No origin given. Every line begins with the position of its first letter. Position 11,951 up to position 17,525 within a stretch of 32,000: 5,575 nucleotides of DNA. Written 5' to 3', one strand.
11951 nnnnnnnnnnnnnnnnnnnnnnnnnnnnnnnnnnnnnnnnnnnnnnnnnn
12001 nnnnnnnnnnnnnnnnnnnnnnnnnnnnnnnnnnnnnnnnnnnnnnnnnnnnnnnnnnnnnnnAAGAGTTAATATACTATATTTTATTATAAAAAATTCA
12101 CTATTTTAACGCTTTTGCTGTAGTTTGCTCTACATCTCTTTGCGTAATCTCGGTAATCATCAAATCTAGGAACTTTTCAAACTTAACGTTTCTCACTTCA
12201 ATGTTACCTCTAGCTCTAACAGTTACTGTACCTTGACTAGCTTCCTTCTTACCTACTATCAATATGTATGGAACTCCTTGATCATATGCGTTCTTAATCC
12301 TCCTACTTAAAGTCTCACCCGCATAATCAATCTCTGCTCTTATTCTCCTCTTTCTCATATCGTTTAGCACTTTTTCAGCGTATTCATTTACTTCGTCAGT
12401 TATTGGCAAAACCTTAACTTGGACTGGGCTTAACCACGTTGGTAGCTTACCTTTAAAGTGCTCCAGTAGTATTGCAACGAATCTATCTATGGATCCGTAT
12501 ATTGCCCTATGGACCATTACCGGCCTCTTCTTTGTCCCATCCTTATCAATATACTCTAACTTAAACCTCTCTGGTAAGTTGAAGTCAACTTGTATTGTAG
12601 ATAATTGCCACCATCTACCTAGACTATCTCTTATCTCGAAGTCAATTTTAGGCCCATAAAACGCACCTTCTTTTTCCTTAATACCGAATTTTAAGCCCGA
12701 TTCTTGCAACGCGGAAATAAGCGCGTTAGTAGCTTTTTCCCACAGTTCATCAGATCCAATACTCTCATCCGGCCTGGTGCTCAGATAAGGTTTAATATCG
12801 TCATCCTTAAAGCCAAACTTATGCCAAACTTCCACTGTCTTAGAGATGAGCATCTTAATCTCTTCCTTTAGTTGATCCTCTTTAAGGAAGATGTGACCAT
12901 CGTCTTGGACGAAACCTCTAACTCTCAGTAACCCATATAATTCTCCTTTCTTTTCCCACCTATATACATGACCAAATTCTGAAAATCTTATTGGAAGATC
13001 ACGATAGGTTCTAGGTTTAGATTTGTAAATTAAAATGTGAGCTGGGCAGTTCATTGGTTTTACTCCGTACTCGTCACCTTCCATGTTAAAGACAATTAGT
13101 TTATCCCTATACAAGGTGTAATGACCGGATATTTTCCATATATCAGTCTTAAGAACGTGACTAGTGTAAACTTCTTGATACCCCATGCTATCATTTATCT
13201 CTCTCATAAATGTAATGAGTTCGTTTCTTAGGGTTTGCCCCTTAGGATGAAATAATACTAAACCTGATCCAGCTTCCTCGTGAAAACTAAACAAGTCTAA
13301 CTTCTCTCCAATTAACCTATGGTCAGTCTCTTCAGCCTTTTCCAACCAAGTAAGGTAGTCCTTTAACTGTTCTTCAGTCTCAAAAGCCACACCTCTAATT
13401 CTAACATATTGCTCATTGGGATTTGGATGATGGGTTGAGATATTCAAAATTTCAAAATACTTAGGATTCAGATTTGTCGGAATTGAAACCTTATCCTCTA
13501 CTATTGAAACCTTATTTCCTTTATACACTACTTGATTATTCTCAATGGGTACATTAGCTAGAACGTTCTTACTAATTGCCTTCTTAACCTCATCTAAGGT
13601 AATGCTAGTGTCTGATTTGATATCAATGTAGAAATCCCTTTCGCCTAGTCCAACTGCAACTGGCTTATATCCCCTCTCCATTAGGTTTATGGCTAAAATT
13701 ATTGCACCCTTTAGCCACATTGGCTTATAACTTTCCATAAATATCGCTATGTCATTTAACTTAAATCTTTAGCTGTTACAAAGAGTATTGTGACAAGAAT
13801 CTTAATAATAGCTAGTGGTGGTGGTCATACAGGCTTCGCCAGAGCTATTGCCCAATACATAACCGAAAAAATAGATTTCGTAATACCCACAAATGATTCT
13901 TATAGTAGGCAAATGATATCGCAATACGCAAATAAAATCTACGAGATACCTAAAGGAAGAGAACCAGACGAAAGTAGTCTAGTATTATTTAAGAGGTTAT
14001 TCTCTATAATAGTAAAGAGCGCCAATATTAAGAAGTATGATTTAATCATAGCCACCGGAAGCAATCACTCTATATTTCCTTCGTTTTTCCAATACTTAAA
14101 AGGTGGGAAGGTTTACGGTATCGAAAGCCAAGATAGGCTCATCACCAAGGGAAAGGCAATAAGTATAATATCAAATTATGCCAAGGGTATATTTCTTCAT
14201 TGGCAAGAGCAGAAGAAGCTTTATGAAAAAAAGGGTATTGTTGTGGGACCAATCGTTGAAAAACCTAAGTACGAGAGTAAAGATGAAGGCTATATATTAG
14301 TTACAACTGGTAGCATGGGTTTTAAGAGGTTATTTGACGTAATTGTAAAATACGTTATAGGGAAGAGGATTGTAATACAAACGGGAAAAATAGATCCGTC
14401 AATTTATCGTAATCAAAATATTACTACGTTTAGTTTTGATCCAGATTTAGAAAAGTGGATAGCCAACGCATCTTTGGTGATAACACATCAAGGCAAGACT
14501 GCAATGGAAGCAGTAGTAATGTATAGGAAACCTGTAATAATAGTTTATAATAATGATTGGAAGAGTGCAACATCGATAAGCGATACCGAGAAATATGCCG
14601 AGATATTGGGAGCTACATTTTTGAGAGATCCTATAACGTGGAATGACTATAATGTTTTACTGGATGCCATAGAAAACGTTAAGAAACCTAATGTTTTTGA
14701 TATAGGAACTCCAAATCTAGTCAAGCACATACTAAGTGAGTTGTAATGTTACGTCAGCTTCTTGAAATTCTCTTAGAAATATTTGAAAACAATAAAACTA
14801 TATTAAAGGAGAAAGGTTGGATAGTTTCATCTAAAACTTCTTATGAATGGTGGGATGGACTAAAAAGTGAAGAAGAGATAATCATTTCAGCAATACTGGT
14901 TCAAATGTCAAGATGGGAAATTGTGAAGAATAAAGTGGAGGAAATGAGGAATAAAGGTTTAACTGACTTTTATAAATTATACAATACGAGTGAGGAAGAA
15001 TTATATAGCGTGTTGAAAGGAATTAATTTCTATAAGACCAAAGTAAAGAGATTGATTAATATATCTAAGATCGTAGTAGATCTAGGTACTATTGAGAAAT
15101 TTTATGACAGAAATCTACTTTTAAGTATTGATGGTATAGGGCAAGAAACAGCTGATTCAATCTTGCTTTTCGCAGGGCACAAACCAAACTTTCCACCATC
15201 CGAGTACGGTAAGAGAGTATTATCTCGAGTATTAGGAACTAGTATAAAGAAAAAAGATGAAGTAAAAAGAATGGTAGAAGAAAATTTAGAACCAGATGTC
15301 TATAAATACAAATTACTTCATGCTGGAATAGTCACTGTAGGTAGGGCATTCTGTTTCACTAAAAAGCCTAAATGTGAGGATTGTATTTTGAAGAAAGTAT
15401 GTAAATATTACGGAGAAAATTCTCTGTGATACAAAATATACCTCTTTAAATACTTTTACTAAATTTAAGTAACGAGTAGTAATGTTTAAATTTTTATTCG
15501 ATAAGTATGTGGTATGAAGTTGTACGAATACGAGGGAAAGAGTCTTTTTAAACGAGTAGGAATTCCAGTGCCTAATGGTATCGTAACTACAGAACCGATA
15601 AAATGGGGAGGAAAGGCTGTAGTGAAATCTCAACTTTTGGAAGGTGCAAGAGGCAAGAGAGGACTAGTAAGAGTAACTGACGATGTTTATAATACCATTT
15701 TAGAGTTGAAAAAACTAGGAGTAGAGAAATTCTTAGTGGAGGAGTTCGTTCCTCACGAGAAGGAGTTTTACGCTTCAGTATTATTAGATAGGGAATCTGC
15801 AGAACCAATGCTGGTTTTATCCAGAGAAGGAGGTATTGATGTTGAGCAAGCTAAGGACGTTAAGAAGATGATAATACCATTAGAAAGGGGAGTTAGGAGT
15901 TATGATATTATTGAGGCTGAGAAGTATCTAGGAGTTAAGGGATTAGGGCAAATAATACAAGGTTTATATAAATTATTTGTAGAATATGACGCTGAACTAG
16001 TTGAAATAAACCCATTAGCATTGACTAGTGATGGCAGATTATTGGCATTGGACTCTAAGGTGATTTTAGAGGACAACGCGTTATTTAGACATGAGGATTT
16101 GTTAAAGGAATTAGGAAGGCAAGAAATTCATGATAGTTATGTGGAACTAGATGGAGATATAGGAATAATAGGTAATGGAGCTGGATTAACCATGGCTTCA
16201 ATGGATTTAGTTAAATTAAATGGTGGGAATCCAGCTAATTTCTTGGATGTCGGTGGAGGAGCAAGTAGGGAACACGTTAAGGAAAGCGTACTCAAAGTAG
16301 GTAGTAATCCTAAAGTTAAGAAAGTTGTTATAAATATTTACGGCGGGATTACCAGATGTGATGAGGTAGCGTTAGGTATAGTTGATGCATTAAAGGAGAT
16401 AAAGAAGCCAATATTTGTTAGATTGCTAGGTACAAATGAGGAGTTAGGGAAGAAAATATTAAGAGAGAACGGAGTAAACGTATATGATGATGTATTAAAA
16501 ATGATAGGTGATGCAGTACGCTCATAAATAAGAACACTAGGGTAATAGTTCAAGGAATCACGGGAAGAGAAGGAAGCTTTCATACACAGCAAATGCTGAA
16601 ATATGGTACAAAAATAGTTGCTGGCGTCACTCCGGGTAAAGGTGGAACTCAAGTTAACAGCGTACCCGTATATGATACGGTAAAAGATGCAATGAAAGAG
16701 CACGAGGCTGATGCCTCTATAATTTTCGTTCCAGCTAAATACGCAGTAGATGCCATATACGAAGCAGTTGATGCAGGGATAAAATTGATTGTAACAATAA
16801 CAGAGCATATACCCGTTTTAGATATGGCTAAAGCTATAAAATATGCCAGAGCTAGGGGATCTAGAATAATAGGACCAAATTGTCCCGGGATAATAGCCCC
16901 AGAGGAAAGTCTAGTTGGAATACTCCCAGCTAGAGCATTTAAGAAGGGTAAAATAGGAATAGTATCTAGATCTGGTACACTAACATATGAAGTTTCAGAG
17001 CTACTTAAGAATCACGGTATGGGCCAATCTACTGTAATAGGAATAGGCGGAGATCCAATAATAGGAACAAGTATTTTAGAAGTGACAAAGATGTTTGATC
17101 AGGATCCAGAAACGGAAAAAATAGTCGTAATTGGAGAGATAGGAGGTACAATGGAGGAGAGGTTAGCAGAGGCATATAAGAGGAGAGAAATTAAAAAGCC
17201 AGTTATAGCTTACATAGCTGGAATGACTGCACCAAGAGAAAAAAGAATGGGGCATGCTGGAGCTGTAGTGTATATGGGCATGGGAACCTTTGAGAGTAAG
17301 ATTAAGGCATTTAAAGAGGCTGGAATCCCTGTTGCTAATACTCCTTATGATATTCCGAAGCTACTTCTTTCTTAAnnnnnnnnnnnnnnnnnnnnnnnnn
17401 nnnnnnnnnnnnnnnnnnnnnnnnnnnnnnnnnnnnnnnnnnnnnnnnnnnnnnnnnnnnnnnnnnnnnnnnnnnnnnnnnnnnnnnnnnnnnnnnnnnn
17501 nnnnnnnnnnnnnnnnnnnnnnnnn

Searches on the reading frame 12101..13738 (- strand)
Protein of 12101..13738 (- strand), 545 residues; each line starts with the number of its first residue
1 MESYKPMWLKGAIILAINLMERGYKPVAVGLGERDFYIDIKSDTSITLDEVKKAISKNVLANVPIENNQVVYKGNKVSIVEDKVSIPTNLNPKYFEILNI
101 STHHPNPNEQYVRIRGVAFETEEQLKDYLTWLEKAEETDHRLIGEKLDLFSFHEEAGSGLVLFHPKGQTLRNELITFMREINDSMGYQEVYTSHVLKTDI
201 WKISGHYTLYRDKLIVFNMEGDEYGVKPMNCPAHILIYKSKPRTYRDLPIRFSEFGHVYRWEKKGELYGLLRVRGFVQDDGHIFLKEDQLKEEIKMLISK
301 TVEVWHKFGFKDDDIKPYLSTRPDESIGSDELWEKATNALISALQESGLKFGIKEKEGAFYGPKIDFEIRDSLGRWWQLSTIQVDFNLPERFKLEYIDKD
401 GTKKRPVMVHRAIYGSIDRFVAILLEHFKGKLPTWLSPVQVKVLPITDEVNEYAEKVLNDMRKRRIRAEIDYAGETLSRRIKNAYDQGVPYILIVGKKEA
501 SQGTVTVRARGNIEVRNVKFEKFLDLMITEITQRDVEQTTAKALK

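Call 18: search_protein_families(library=pfam, proteins=[window:12101-13738:-], max_evalue=0.00001)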
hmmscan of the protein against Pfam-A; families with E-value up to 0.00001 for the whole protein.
window:12101-13738:- (545 aa): 2 families
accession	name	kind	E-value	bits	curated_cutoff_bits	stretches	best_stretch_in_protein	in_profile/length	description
PF00587.30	tRNA-synt_2b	-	4.3e-45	154.4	29.3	1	220-428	7-179/179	tRNA synthetase class II core domain (G, H, P, S and T)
PF03129.25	HGTP_anticodon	-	1.2e-20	73.9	21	1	440-527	1-91/94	Anticodon binding domain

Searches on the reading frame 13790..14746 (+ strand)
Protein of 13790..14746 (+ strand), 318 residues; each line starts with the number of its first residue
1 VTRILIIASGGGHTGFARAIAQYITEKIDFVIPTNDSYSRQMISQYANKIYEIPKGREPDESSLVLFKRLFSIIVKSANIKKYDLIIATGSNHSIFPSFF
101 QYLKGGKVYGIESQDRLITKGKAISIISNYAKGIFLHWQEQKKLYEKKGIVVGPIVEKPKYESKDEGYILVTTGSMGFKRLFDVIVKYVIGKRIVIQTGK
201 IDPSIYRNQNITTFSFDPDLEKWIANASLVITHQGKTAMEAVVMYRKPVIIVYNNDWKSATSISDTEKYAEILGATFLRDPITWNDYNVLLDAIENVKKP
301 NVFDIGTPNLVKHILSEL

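Call 18: search_protein_families(library=pfam, proteins=[window:13790-14746:+], max_evalue=0.00001)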
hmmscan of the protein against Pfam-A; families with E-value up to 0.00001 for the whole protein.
window:13790-14746:+ (318 aa): 1 family
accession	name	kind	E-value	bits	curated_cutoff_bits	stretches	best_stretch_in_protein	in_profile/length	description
PF04101.22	Glyco_tran_28_C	-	9.3e-08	32.7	22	1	169-256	2-101/166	Glycosyltransferase family 28 C-terminal domain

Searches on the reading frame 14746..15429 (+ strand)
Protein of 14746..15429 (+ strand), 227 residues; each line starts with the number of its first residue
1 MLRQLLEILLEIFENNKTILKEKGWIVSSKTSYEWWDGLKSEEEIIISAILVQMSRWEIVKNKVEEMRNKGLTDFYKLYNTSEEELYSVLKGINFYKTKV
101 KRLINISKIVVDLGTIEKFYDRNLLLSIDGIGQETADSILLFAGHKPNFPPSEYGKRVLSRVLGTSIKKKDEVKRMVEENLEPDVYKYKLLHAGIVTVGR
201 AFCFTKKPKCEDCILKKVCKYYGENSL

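Call 18: search_protein_families(library=pfam, proteins=[window:14746-15429:+], max_evalue=0.00001)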
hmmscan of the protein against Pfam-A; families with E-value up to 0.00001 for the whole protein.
window:14746-15429:+ (227 aa): 1 family
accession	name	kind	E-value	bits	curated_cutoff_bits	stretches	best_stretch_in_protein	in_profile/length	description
PF00730.31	HhH-GPD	-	2.1e-10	41.3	26.2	1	47-183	1-108/108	HhH-GPD superfamily base excision DNA repair protein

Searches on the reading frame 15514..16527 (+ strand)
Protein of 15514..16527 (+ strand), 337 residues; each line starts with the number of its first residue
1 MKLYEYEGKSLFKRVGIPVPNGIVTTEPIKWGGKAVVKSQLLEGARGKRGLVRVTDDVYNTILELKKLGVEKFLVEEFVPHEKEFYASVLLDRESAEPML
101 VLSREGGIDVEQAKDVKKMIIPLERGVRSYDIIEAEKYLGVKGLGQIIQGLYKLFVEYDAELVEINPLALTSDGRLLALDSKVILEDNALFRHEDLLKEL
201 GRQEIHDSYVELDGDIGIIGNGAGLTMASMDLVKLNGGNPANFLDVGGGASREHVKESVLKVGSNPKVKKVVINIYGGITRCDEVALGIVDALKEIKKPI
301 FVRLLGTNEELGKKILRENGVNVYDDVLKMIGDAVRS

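Call 18: search_protein_families(library=pfam, proteins=[window:15514-16527:+], max_evalue=0.00001)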
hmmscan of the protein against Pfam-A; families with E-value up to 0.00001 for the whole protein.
window:15514-16527:+ (337 aa): 3 families
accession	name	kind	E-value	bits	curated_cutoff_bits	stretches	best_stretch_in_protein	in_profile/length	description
PF08442.15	ATP-grasp_2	-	5.2e-29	101.8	29.5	1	2-169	1-201/202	ATP-grasp domain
PF00549.24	Ligase_CoA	-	9.2e-24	84.4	24.5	1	221-325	3-116/128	CoA-ligase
PF24948.1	Citrate_synth_N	-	8.9e-17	61.7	83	1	33-193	52-228/232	ATP-citrate synthase ATP-grasp domain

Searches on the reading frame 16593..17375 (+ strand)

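Call 18: search_protein_families(library=pfam, proteins=[window:16593-17375:+], max_evalue=0.00001)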
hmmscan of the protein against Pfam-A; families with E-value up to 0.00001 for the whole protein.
window:16593-17375:+ (260 aa): 4 families
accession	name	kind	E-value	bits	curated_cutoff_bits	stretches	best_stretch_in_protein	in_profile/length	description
PF02629.25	CoA_binding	-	6.1e-23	81.8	22.3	1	1-72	26-97/97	CoA binding domain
PF00549.24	Ligase_CoA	-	3.5e-22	79.3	24.5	1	124-244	1-126/128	CoA-ligase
PF13607.11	Succ_CoA_lig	-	4.5e-12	46.3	27.4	1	118-248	1-125/138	Succinyl-CoA ligase like flavodoxin domain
PF13380.12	CoA_binding_2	-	1.9e-09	38.4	22.8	1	10-101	31-114/116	CoA binding domain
